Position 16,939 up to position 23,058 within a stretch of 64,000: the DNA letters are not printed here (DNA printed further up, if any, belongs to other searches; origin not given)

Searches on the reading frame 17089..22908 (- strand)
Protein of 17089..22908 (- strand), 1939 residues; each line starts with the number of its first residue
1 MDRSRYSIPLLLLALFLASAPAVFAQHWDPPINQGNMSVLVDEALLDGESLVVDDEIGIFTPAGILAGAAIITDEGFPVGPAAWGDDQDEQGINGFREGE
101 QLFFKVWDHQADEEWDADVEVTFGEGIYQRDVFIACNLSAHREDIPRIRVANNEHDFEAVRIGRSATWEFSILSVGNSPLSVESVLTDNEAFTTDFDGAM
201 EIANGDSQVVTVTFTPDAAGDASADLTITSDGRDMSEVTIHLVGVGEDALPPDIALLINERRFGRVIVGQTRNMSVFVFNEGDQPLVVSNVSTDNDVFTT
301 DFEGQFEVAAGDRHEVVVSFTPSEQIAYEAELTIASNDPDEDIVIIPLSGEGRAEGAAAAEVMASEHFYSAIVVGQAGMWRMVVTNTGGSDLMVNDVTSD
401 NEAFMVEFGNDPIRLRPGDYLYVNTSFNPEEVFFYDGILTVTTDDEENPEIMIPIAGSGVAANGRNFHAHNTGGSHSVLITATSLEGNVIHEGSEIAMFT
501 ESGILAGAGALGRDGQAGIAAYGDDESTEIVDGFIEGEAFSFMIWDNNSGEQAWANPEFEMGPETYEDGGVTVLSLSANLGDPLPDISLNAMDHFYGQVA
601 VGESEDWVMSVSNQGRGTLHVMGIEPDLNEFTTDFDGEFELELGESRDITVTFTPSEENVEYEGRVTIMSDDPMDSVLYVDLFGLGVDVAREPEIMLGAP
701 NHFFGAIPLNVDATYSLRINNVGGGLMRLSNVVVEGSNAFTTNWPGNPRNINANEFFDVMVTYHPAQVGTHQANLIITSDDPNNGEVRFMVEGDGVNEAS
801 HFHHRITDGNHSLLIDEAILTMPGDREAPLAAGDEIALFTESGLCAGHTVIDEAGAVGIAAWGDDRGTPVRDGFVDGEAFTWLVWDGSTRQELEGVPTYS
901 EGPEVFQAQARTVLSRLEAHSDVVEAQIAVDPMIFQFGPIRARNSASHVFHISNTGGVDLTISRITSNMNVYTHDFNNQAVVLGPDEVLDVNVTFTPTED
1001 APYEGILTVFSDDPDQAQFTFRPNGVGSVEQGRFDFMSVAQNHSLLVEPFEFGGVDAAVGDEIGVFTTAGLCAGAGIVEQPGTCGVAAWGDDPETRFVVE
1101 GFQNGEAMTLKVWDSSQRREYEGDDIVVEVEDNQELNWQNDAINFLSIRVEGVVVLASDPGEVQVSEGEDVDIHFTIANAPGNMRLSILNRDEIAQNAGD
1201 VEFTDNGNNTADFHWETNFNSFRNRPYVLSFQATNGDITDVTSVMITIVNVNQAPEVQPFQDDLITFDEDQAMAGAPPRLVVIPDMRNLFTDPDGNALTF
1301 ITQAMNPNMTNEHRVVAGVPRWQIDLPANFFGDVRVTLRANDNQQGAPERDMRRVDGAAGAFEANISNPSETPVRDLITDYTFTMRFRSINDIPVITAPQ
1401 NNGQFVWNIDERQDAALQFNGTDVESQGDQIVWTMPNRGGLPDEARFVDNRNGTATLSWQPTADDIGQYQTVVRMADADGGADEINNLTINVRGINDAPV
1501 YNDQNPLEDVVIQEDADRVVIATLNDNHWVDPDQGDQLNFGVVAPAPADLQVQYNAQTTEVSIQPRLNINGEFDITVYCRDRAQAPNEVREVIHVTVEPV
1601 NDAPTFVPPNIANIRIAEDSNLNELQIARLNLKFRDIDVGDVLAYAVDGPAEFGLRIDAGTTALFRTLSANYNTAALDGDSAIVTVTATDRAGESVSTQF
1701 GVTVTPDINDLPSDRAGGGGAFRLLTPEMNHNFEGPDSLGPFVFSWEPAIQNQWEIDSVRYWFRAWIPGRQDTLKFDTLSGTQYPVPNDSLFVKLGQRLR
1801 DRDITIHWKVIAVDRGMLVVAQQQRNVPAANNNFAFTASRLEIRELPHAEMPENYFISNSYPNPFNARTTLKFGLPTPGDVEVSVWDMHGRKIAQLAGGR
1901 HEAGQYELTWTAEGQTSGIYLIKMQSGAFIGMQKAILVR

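Call 15: search_protein_families(library=pfam, proteins=[window:17089-22908:-], max_evalue=0.01)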
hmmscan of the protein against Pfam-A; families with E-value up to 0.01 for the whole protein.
window:17089-22908:- (1939 aa): 18 families
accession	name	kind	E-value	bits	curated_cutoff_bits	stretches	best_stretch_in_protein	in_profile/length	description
PF22544.2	HYDIN_VesB_CFA65-like_Ig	-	1.5e-49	166.8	25.5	6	146-244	1-99/100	HYDIN/CFA65/VesB-like, Ig-like domain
PF07610.17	DUF1573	-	4.8e-39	132.8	26.1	3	149-235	2-88/98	Protein of unknown function (DUF1573)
PF22073.2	Cep192_D4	-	2.2e-36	124.9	35.5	3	146-246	2-111/112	Cep192 domain 4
PF15780.11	ASH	-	2.9e-31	108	27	4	262-338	15-92/98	Abnormal spindle-like microcephaly-assoc'd, ASPM-SPD-2-Hydin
PF12371.14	TMEM131_like_N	-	4.7e-16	59.2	28.8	0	262-334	9-82/84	Transmembrane protein 131-like N-terminal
PF24507.1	Ig_CFAP65_4th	-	1.4e-15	57.9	27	0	295-351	22-75/76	CFAP65, fourth Ig-like domain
PF22067.2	Cep192_D3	-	2.5e-12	47.2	27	0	268-334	15-82/99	Cep192 domain 3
PF25249.1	Ig_CFAP65_7th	-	3.1e-12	46.8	28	0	946-1025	20-99/120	CFAP65, seventh Ig-like domain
PF22066.2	Cep192_D8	-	2e-10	41.2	33.5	0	368-450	14-93/101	Cep192 domain 8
PF17963.7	Big_9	-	1.6e-09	39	23.6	1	1252-1346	1-80/89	Bacterial Ig domain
PF24798.1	Ig-CFAP74_4th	-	1.9e-06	28.4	28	0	933-1013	4-83/95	CFAP74 forth Ig-like domain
PF18962.6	Por_Secre_tail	-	2.8e-06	28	27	1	1861-1934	2-72/75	Secretion system C-terminal sorting domain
PF05345.18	He_PIG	-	0.00011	23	24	0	1428-1492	34-95/96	Putative Ig domain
PF06280.18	fn3_5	-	0.00044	21.4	27.6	0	972-1001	55-84/112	Fn3-like domain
PF13860.13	FlgD_ig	-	0.00082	19.8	27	0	1868-1926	11-75/79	FlgD Ig-like domain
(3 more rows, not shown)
